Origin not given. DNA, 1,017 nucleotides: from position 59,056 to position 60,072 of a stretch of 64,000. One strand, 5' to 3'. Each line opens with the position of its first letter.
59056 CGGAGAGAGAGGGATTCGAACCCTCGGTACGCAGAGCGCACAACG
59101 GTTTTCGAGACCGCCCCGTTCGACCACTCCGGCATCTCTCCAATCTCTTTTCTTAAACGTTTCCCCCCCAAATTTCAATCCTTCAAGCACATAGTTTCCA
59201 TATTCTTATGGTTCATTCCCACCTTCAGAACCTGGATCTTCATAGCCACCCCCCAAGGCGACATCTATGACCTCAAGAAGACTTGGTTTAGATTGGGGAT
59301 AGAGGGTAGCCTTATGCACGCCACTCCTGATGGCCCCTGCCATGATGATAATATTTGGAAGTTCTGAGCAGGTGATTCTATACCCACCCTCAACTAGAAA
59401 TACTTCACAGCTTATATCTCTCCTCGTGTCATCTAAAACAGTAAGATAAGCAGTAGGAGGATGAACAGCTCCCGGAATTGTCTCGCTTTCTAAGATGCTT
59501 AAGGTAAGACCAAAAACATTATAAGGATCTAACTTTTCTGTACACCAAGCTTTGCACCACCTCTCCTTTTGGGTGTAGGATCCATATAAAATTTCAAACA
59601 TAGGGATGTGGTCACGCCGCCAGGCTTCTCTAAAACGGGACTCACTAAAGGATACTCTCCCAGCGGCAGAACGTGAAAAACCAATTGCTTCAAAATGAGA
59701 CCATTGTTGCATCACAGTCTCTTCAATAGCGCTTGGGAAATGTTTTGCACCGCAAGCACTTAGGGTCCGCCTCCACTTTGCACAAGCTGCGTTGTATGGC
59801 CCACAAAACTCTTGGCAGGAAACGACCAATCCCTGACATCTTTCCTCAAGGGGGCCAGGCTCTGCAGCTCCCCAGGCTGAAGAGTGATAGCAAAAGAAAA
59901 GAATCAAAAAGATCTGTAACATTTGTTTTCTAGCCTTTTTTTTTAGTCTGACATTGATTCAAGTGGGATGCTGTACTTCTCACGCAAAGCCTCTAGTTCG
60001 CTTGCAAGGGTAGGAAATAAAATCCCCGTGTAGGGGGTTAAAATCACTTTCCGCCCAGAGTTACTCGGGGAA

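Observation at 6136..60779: Recurrent WGA/FGA motif at the end of the N-terminal leader in many lineage-specific secreted proteins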

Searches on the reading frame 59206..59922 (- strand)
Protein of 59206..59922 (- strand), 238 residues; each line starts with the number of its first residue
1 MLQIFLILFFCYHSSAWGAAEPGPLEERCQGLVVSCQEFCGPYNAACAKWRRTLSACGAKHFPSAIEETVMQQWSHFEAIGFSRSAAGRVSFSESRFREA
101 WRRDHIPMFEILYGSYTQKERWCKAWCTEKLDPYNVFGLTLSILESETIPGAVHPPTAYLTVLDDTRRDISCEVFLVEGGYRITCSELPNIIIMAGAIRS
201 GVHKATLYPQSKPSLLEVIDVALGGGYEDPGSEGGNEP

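Call 10: search_protein_families(library=pfam, max_evalue=0.01, proteins=[window:59206-59922:-])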
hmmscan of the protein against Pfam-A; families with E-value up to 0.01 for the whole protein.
window:59206-59922:- (238 aa): 0 families

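Call 11: find_encoding_contigs(protein=window:59206-59922:-, flank=10000, max_places=6)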
Protein window:59206-59922:- (238 aa): 1 contig read that carries it; 1 place shown.
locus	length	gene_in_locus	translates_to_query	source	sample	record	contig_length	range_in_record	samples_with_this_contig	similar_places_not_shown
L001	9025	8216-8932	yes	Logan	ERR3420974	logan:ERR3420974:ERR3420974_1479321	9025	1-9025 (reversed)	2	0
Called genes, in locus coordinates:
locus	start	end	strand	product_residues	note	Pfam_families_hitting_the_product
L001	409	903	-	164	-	-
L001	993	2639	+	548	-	PF13623:SurA_N_2, PF13624:SurA_N_3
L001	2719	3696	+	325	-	-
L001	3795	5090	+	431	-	PF07690:MFS_1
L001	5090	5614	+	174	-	PF03652:RuvX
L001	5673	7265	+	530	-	PF00924:MS_channel_2nd, PF00027:cNMP_binding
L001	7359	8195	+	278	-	-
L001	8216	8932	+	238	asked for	-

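Call 15: find_homologous_proteins(query=window:59206-59922:-, max_evalue=0.001)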
Query window:59206-59922:- (238 aa): 1 proteins with E <= 0.001 among 612 candidates.
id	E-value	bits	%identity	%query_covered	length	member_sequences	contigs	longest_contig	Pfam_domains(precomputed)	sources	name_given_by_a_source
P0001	3.1e-163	559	100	100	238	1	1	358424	-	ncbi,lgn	-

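Call 16: list_cluster_members(proteins=[window:59206-59922:-, window:59943-60779:-, window:6728-7330:-, window:6136-6738:-, window:16511-17710:+, window:13587-14255:-, window:3221-5452:+, window:11855-12490:-, window:19620-20549:+, window:10261-11676:+])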
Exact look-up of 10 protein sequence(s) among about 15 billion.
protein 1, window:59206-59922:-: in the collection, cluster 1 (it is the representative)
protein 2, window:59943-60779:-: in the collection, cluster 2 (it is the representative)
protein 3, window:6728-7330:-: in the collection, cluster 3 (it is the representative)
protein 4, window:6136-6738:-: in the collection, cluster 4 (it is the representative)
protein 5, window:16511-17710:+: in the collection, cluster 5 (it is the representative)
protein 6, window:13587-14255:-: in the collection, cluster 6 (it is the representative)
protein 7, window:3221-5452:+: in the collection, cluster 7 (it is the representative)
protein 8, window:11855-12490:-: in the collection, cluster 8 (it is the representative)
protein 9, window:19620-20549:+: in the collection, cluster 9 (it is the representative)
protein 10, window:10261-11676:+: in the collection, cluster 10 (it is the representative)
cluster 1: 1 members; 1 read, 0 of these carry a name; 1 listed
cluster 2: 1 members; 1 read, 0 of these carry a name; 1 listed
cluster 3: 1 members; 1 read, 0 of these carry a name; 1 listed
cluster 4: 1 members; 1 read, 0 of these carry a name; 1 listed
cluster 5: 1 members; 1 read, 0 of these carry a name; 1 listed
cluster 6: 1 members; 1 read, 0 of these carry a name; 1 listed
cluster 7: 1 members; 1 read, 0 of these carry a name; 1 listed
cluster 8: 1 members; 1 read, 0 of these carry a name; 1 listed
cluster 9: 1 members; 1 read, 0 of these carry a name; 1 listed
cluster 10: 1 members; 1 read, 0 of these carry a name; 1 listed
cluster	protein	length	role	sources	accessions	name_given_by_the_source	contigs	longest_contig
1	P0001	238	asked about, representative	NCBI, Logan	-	-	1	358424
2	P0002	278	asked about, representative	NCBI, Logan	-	-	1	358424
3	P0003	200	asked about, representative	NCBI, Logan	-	-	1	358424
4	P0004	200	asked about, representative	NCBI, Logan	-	-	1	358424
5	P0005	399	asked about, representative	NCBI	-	-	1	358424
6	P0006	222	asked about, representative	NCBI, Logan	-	-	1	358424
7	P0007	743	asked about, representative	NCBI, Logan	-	-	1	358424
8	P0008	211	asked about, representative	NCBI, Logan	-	-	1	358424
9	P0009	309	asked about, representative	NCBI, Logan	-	-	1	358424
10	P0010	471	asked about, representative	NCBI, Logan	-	-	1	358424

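Call 37: search_protein_families(library=pfam, max_evalue=0.01, proteins=[L001:409-903:-, L001:2719-3696:+])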
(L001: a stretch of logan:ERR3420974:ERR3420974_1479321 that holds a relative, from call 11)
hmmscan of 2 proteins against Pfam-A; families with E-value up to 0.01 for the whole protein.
L001:409-903:- (164 aa): 0 families

L001:2719-3696:+ (325 aa): 0 families
